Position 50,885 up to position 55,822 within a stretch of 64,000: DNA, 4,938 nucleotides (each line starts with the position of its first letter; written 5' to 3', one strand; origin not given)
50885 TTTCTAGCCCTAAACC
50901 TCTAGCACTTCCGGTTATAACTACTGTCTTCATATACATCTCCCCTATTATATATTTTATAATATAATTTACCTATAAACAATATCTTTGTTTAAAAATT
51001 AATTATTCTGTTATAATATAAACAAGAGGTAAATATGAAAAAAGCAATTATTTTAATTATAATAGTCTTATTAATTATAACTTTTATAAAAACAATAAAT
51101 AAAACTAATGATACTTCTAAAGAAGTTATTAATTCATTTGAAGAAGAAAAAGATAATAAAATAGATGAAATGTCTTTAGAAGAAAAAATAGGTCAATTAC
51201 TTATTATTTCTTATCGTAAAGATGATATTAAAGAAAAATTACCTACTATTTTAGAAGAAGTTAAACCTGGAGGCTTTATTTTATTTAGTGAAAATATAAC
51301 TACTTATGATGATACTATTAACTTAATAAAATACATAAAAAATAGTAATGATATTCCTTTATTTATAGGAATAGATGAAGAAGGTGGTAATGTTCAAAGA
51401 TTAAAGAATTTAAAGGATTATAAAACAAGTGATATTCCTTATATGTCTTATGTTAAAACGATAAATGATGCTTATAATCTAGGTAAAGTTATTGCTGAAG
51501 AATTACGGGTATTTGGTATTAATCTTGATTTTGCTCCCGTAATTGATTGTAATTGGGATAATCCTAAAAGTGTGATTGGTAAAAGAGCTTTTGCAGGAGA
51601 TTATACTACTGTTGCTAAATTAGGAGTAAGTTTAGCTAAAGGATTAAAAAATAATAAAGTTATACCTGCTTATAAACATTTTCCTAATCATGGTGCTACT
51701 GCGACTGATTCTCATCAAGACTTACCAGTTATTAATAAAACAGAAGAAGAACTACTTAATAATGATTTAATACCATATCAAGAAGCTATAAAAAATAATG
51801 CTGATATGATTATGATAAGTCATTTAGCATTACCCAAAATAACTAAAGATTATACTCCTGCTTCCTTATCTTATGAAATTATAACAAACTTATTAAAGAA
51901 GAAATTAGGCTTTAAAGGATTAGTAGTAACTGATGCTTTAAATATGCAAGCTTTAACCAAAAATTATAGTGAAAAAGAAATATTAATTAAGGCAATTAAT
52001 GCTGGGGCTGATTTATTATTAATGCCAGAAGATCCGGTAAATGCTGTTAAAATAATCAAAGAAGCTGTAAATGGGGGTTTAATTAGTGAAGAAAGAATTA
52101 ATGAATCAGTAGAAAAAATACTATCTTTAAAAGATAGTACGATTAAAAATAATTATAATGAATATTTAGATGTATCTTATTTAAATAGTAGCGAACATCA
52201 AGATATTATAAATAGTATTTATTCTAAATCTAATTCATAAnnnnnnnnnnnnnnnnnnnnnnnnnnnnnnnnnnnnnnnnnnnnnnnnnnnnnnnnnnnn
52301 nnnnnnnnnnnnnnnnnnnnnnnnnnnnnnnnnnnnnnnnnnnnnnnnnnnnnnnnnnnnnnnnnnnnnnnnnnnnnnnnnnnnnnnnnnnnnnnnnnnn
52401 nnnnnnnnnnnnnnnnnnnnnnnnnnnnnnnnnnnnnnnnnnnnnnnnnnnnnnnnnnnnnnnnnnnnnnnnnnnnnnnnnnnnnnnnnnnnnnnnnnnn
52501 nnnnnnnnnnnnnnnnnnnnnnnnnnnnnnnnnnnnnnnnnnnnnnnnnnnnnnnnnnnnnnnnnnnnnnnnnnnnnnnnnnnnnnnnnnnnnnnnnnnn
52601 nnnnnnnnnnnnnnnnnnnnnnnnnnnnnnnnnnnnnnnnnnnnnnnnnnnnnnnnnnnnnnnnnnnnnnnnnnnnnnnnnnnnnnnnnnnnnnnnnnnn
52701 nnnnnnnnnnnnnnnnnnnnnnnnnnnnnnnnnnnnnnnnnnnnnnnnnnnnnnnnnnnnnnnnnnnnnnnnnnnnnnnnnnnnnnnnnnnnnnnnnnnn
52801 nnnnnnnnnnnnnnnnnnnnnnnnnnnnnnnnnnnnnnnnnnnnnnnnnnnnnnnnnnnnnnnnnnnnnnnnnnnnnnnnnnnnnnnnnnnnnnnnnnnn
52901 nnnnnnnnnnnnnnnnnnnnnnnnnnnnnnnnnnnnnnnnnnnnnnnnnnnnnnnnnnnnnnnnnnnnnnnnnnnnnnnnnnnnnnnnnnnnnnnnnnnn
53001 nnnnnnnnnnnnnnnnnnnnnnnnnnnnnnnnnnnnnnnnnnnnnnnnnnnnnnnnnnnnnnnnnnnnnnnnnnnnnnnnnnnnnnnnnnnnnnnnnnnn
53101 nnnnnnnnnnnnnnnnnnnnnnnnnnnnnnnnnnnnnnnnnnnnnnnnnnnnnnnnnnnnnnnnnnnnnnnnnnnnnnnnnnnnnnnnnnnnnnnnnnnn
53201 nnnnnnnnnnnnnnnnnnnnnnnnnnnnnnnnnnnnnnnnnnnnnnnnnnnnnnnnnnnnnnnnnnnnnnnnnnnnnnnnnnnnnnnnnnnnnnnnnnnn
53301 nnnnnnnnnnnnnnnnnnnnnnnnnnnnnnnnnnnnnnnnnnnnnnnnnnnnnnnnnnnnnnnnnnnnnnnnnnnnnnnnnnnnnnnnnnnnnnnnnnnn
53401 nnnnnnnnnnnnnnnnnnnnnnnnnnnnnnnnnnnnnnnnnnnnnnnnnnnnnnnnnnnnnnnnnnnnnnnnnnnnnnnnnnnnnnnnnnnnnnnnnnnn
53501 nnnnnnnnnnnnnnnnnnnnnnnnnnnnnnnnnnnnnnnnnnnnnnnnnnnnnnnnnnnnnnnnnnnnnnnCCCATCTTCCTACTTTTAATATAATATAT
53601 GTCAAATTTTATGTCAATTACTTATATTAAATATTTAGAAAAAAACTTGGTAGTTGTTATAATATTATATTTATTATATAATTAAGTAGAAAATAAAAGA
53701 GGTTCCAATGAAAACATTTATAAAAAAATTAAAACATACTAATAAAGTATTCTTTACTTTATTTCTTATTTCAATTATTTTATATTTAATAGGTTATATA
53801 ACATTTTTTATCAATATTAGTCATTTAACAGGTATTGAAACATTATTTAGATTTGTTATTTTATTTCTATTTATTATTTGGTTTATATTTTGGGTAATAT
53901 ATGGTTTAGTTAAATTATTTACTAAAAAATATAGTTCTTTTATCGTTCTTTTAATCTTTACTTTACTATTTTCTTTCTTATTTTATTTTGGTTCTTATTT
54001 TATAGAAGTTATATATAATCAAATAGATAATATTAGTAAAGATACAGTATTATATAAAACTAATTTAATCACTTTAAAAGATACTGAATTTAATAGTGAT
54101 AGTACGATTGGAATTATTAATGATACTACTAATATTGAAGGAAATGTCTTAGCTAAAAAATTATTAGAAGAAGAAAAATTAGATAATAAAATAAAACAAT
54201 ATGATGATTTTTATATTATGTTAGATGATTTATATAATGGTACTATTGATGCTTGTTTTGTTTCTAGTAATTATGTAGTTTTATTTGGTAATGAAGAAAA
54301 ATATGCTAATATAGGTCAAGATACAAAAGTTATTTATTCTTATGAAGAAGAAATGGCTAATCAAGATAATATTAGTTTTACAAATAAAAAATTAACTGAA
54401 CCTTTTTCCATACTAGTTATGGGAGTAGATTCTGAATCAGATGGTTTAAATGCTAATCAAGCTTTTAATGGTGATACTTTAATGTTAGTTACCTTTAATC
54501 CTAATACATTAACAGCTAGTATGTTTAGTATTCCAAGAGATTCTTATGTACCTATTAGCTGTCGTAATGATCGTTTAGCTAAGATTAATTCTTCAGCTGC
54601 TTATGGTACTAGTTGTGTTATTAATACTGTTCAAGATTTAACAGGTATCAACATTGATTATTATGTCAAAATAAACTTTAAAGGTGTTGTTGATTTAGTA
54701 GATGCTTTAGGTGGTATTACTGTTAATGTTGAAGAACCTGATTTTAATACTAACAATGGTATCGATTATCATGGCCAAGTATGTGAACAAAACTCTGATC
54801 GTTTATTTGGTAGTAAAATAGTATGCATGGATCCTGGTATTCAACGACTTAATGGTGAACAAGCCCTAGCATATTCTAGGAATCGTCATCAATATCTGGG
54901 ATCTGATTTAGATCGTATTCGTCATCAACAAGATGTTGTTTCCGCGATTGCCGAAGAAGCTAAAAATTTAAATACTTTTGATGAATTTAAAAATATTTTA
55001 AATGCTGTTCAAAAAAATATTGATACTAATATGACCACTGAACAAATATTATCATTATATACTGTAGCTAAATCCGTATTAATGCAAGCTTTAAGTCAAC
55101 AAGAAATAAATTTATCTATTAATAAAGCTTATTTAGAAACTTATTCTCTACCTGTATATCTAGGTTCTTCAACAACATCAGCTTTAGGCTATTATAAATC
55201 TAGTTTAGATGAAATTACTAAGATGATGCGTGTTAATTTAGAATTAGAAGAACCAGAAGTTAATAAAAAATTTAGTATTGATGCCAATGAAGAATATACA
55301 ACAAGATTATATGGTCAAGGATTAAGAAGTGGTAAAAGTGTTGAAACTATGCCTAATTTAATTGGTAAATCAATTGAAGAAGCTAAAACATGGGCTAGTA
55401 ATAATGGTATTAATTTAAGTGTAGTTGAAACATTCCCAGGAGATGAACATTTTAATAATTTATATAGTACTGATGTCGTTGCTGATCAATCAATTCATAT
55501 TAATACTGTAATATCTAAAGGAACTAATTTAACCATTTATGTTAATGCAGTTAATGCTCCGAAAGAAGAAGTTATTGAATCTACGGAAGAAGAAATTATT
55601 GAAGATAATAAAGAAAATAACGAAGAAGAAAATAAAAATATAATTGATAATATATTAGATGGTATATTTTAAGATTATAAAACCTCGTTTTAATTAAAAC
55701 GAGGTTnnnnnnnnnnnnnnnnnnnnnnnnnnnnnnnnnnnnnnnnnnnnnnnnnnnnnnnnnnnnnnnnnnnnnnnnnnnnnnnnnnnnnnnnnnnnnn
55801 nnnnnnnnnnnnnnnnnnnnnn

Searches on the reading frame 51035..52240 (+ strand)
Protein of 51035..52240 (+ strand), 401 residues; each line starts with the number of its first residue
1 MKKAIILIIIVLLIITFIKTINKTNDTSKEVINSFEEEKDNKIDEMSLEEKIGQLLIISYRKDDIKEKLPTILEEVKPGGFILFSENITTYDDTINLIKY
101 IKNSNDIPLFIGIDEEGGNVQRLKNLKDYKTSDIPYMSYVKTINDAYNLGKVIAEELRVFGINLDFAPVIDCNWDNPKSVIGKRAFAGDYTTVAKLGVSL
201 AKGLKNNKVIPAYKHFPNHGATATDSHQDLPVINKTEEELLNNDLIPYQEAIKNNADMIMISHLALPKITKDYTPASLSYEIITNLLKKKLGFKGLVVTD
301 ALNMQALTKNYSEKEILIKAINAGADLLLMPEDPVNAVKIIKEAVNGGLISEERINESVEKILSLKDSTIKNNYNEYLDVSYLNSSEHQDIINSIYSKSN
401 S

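Call 11: search_protein_families(library=pfam, proteins=[window:51035-52240:+], max_evalue=0.001)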
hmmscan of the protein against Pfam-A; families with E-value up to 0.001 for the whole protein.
window:51035-52240:+ (401 aa): 1 family
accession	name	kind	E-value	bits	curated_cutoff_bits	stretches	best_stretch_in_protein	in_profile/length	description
PF00933.27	Glyco_hydro_3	-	2.5e-78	264.1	27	1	48-365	2-316/316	Glycosyl hydrolase family 3 N terminal domain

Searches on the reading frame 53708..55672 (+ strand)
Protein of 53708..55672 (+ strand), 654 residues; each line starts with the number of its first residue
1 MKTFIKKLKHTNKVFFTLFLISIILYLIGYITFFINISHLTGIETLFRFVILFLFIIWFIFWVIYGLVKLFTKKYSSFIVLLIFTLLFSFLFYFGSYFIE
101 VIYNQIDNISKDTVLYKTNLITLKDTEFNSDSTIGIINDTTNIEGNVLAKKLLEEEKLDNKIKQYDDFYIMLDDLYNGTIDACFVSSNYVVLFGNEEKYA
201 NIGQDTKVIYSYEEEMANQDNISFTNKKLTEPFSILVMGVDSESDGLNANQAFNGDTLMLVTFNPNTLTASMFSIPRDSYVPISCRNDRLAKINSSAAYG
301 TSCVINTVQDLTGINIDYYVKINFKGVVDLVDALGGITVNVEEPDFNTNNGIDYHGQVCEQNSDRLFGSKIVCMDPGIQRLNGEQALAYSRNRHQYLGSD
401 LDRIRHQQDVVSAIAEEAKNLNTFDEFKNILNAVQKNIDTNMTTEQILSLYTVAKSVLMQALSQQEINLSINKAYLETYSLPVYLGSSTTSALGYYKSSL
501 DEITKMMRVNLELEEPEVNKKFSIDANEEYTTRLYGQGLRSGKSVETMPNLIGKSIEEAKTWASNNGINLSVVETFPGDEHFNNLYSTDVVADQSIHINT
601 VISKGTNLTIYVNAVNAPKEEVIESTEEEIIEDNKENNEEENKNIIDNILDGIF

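Call 11: search_protein_families(library=pfam, proteins=[window:53708-55672:+], max_evalue=0.001)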
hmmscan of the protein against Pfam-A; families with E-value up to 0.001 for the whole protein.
window:53708-55672:+ (654 aa): 2 families
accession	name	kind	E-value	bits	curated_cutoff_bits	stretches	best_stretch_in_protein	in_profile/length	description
PF03816.19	LytR_cpsA_psr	-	1e-42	146.3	24.6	1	255-419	2-149/150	LytR_cpsA_psr family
PF03793.24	PASTA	-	7.2e-09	35.9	23.2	1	547-613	2-63/64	PASTA domain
